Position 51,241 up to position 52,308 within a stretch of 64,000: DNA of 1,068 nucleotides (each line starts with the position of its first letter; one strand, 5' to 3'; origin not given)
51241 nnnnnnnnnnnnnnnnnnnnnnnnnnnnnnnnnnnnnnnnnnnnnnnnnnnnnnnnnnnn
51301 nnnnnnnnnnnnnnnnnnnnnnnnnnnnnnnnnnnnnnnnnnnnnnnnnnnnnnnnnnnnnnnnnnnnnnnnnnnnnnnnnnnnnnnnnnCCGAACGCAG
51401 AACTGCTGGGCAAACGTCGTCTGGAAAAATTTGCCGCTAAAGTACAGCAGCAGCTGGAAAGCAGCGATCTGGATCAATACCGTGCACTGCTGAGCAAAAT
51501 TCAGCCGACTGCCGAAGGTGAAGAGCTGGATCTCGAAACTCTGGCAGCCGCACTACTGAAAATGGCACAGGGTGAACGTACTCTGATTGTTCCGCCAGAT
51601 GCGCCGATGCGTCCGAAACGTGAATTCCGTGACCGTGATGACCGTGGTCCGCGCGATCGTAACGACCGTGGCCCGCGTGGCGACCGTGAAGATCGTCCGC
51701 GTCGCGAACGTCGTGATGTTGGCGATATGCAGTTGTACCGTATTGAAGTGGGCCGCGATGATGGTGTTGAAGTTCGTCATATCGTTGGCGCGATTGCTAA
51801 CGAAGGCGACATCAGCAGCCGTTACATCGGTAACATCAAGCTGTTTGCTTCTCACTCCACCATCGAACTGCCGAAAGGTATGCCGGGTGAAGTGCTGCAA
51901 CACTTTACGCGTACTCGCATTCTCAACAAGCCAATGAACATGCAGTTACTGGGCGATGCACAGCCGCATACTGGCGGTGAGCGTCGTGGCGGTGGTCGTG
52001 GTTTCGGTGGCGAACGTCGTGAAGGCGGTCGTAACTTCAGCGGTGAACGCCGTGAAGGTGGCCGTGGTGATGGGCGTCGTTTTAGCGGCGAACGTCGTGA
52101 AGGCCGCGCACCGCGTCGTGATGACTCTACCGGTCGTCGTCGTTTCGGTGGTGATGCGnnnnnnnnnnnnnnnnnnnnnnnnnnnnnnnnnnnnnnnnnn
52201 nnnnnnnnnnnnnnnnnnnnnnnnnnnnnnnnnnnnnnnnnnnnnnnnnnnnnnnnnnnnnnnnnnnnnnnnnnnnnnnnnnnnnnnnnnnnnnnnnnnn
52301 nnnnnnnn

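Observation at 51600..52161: Tandem Arg/Asp- and Arg/Gly-rich repeats in the DeaD C-terminal tail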

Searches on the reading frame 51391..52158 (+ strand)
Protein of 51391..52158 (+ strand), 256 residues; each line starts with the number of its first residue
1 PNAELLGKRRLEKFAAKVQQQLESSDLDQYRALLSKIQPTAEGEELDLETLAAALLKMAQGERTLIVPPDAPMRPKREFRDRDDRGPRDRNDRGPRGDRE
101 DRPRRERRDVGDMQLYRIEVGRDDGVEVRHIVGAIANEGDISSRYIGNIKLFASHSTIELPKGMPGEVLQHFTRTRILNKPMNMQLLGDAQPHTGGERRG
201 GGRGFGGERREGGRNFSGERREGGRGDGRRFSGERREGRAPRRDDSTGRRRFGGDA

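Call 36: find_homologous_proteins(query=window:51391-52158:+, max_evalue=1e-10)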
Query window:51391-52158:+ (256 aa): 292 proteins with E <= 1e-10 among 8000 candidates; the best 120 are listed.
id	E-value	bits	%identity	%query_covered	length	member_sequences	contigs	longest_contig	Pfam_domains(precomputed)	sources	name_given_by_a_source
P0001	3.7e-159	546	100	100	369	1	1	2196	PF03880.22,PF12343.14,PF25399.2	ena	-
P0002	6.5e-144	496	99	92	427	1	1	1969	PF03880.22,PF25399.2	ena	-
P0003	8.7e-136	469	81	100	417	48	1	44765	PF03880.22,PF12343.14,PF00271.38,PF25399.2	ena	-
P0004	5.9e-134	463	79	100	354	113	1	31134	PF03880.22,PF12343.14,PF00271.38,PF25399.2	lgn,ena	-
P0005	1.7e-131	455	79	100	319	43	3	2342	PF03880.22,PF12343.14,PF25399.2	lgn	-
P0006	1.7e-129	449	95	85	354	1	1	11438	PF03880.22,PF00271.38,PF25399.2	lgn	-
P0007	1.4e-128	446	75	100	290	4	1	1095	PF03880.22,PF12343.14,PF25399.2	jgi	jgi:ATP-dependent RNA helicase DeaD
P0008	1.0e-125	436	83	100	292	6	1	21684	PF03880.22,PF25399.2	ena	-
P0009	2.2e-125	435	82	100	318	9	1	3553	PF03880.22,PF25399.2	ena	-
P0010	4.1e-125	435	81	99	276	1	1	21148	PF03880.22,PF12343.14,PF25399.2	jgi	jgi:ATP-dependent RNA helicase DeaD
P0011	1.2e-124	433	78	100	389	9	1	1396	PF03880.22,PF12343.14,PF00271.38,PF25399.2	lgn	-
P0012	5.0e-122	424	82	94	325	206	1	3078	PF03880.22,PF12343.14,PF00271.38,PF25399.2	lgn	-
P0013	3.7e-120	418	79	99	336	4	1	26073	PF03880.22,PF00271.38,PF25399.2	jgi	-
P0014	1.5e-118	413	75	100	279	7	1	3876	PF03880.22,PF25399.2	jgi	jgi:ATP-dependent RNA helicase DeaD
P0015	5.7e-115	401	99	73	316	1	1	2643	PF03880.22,PF25399.2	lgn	-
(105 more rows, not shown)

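Call 50: search_protein_representatives(protein=window:51391-52158:+)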
Query: 256 residues. Proteins with E-value up to 0.001 (for the whole library): 1808; up to 1e-10: 876; up to 1e-30: 29. The best 150 are listed.
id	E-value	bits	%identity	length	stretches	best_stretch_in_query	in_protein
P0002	2.1e-144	496.1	99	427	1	1-235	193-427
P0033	1.6e-97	342.4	79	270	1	1-244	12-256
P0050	1.5e-86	306.4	100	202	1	58-198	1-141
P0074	2.3e-65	237.1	99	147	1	113-224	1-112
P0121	2.8e-59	217.1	57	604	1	1-202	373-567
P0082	1.7e-58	214.6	62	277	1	1-194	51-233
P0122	1.0e-51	192.4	98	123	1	58-151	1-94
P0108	1.3e-47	178.9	92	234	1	1-101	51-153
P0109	1.7e-47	178.5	56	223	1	9-235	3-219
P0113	6.1e-46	173.4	76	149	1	113-243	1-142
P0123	4.7e-42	160.7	98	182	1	1-84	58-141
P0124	6.7e-42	160.2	87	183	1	161-256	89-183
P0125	1.0e-37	146.5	37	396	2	5-194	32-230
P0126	1.1e-36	143.0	49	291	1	5-189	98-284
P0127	1.6e-36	142.5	58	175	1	56-190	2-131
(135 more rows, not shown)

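Call 52: predict_structure(alignment_id=A4)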
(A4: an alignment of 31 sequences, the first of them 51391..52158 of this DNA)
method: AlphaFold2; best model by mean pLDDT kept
length: 256 residues; sequences in the alignment: 31
mean_pLDDT: 56.3   pTM: 0.30
mean pLDDT of the five models: 56.3, 54.1, 53.6, 51.8, 51.1
residues with pLDDT >= 90: 0; 70-90: 75; 50-70: 60; < 50: 121
segments of 3 or more residues with pLDDT < 50: 38-46, 63-104, 191-256
pLDDT, mean of each block of 10 residues (from residue 1): 61 72 57 54 50 58 45 44 44 43 48 72 76 80 78 84 69 72 71 40 37 39 39 40 43 40
secondary structure, 60 per line:
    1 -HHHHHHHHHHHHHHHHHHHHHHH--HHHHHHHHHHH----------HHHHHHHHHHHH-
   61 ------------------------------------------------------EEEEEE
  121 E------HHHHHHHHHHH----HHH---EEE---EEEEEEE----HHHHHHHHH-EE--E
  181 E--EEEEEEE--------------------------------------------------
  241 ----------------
elements in order: H2-24 H27-37 H48-59 E115-121 H128-138 E149-151 E155-161 H166-174 E184-190
